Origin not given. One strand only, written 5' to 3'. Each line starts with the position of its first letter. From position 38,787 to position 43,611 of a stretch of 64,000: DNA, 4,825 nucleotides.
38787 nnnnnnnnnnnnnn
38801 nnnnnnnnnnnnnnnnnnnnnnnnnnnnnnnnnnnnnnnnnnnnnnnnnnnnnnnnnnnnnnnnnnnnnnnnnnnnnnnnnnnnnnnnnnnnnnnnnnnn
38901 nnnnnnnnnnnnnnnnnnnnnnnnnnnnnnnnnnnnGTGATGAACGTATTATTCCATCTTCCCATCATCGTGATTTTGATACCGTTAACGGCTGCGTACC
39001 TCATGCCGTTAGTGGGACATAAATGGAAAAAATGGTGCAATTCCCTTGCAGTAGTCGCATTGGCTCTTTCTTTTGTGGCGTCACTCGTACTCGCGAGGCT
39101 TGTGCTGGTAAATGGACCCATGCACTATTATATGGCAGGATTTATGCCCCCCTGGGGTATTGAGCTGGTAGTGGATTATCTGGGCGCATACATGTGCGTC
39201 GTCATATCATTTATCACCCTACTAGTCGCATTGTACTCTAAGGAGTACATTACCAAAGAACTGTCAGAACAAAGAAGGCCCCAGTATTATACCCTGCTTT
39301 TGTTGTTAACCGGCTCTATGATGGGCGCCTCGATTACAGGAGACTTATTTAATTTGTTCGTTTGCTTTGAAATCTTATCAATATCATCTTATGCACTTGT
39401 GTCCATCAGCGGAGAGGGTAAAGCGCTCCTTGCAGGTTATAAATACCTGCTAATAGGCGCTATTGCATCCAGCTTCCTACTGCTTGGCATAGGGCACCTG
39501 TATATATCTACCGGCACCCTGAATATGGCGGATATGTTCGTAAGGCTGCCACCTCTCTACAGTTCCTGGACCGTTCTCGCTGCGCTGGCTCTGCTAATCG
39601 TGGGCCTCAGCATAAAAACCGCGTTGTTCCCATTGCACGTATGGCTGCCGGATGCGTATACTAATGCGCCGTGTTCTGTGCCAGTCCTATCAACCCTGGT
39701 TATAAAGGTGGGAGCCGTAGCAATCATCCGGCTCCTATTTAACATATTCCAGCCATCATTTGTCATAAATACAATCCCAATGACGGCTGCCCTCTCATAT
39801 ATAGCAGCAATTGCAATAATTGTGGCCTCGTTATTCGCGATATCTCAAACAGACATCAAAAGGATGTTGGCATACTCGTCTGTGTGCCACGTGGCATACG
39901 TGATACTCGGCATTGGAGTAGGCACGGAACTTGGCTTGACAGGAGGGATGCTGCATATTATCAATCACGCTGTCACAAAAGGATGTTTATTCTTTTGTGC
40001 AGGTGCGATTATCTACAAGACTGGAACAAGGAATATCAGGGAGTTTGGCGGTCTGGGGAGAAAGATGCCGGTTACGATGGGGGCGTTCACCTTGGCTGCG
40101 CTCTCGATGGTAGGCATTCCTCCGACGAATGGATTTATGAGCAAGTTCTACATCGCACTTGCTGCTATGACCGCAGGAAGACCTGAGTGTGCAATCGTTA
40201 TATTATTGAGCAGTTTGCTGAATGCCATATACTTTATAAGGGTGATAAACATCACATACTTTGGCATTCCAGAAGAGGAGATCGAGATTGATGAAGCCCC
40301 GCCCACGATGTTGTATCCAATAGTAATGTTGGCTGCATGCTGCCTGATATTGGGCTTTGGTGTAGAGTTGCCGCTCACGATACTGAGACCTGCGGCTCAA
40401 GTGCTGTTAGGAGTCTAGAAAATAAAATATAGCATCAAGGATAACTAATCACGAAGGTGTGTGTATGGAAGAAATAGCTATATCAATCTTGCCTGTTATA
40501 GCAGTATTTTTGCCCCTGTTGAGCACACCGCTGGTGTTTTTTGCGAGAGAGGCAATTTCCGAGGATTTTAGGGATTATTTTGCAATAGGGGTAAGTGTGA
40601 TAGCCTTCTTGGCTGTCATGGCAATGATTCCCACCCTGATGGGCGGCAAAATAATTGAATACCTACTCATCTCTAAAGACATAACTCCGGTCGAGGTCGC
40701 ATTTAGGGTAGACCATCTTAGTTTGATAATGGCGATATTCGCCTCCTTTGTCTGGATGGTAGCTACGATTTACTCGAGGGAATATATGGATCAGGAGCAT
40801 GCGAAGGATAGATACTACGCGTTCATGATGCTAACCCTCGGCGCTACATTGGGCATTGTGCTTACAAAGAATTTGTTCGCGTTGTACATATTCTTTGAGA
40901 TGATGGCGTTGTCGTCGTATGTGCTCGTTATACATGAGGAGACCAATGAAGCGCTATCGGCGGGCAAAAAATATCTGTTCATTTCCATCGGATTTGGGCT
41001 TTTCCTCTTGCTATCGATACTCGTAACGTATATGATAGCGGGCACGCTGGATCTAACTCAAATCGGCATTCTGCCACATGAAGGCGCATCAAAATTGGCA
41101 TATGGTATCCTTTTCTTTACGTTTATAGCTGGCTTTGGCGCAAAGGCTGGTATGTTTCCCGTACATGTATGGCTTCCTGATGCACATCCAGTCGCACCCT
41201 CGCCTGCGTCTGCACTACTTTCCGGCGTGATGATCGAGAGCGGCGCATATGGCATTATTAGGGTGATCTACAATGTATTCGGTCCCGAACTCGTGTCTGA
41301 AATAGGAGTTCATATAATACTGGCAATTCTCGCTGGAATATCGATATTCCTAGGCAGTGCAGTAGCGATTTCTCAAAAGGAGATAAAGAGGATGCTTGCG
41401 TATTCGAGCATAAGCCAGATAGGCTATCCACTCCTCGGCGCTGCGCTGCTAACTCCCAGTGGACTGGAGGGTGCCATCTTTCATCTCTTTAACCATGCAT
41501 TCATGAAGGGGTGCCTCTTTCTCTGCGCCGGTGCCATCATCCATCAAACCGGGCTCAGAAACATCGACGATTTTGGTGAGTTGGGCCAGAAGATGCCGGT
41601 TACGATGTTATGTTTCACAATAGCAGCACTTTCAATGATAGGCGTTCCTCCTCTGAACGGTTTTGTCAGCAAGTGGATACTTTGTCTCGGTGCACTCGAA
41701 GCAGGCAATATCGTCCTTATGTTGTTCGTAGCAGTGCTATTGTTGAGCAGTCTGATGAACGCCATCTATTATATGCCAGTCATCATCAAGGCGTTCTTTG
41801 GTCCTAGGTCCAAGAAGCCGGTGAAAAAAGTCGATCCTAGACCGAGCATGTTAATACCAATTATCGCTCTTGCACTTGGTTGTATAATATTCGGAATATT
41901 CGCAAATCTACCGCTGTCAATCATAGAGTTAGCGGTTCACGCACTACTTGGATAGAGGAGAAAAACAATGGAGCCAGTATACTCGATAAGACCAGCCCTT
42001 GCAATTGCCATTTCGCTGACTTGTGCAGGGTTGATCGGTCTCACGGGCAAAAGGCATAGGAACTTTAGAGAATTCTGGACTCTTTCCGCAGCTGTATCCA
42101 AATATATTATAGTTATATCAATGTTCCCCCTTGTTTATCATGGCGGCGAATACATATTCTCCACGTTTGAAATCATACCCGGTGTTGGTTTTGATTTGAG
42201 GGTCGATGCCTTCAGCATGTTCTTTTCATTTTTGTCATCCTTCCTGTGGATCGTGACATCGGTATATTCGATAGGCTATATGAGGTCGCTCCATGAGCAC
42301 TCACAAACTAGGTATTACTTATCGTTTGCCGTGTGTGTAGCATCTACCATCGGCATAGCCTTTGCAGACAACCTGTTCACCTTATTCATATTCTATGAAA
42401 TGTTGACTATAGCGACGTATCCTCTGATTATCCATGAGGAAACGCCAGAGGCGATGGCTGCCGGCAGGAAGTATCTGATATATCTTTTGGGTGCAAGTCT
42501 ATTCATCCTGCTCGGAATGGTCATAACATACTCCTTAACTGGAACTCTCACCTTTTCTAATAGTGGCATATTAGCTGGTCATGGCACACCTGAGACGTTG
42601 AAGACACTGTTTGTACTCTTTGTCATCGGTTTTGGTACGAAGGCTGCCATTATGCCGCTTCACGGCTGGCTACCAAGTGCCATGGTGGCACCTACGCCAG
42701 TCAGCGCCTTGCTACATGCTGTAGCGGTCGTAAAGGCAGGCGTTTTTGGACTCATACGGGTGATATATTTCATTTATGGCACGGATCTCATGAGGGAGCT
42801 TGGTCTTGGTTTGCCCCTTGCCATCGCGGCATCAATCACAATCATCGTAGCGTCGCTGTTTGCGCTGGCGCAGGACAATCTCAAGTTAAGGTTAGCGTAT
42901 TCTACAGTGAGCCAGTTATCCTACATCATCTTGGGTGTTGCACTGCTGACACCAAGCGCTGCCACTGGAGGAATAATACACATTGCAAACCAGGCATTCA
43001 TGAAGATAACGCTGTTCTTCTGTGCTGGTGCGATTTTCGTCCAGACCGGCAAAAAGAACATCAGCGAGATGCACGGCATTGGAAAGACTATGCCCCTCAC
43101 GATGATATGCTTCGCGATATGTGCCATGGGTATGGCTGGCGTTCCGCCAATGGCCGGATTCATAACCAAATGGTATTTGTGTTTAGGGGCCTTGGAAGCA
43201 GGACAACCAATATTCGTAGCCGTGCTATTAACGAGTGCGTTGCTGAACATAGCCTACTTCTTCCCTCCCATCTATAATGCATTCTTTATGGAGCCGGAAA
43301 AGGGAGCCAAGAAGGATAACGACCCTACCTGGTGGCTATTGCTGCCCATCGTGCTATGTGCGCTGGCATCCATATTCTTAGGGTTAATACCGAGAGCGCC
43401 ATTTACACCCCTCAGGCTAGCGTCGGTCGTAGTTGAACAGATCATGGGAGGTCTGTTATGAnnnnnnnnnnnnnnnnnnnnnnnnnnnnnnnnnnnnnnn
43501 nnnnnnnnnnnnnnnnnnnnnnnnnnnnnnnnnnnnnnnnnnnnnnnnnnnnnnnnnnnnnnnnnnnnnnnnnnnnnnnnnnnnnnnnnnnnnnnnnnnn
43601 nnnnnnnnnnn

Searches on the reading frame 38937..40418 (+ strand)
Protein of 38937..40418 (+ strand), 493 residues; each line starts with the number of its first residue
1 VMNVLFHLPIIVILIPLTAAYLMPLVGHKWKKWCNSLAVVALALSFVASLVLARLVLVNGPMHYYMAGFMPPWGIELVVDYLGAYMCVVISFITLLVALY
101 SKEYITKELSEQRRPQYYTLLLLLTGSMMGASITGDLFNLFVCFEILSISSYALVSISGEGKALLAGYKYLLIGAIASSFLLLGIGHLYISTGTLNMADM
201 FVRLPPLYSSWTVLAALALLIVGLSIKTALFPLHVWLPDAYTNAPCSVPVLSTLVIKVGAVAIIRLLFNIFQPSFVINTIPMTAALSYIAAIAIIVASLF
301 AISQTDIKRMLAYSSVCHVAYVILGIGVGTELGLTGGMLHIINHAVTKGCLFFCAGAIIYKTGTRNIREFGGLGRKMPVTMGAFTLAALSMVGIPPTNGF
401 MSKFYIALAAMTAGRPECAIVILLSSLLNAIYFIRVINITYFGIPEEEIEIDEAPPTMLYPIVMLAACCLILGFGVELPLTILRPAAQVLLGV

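Call 5: search_protein_families(library=pfam, proteins=[window:38937-40418:+], max_evalue=0.01)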
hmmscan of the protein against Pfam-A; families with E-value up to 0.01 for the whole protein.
window:38937-40418:+ (493 aa): 3 families
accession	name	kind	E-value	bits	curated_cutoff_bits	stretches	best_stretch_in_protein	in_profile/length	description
PF00361.26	Proton_antipo_M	-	2.7e-66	224.2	21.5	1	135-427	2-292/294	NADH:quinone oxidoreductase/Mrp antiporter, TM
PF10125.14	NADHdeh_related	-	2.3e-08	34.2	27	2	123-238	76-186/218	NADH dehydrogenase I, subunit N related protein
PF00662.26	Proton_antipo_N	-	3.9e-06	27.1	24.5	1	75-109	11-45/51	NADH-Ubiquinone oxidoreductase (complex I), chain 5 N-terminus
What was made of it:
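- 38937..40418 (+): MrpD-like antiporter subunit 1 (493 aa), with no C-terminal arm. PF00361, E 2.7e-66 (call 5).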

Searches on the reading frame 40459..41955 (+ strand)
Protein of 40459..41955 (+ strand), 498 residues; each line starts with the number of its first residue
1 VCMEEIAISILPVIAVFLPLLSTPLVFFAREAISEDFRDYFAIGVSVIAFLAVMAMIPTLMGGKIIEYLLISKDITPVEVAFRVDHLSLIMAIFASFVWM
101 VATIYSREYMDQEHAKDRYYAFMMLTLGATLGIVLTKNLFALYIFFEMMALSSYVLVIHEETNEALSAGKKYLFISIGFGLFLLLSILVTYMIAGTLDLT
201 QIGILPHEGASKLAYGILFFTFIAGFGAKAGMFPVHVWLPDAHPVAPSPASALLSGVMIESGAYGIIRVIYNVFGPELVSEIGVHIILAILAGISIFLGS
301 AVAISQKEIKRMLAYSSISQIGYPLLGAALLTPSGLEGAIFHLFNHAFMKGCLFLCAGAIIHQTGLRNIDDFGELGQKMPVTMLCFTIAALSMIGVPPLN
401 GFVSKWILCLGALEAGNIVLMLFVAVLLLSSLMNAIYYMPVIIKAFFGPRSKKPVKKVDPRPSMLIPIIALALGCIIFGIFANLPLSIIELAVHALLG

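Call 5: search_protein_families(library=pfam, proteins=[window:40459-41955:+], max_evalue=0.01)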
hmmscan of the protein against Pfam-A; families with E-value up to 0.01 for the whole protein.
window:40459-41955:+ (498 aa): 2 families
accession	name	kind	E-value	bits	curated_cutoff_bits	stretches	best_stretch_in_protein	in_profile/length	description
PF00361.26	Proton_antipo_M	-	1.5e-71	241.5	21.5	1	137-425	2-288/294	NADH:quinone oxidoreductase/Mrp antiporter, TM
PF00662.26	Proton_antipo_N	-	2.8e-08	33.9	24.5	1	77-120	8-51/51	NADH-Ubiquinone oxidoreductase (complex I), chain 5 N-terminus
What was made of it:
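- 40459..41955 (+): MrpD-like antiporter subunit 2 (498 aa). PF00361, E 1.5e-71 (call 5).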

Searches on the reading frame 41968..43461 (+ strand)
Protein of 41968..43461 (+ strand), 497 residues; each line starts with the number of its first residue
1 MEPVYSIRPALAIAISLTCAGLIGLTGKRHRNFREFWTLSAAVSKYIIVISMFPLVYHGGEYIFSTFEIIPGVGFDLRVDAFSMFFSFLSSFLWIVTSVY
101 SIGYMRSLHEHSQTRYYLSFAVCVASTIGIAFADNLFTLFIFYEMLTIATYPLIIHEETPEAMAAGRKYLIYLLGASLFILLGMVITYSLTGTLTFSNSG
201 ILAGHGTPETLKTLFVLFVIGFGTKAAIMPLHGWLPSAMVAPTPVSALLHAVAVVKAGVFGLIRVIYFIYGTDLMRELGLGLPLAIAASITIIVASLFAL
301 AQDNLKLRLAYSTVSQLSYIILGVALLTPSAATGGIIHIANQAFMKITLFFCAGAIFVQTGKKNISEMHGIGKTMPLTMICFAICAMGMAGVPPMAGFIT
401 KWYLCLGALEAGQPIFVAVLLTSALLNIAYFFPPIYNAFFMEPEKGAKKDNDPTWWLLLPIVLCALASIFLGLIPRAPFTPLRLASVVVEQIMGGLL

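Call 5: search_protein_families(library=pfam, proteins=[window:41968-43461:+], max_evalue=0.01)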
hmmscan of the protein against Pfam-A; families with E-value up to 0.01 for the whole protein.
window:41968-43461:+ (497 aa): 2 families
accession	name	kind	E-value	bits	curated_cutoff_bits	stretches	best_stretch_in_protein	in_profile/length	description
PF00361.26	Proton_antipo_M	-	1.2e-59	202.4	21.5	1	133-425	1-292/294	NADH:quinone oxidoreductase/Mrp antiporter, TM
PF00662.26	Proton_antipo_N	-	0.00038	20.7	24.5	1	74-117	10-51/51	NADH-Ubiquinone oxidoreductase (complex I), chain 5 N-terminus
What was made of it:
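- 41968..43461 (+): MrpD-like antiporter subunit 3 (497 aa). Its stop overlaps the start of the next gene by 4 nt. PF00361, E 1.2e-59 (call 5).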
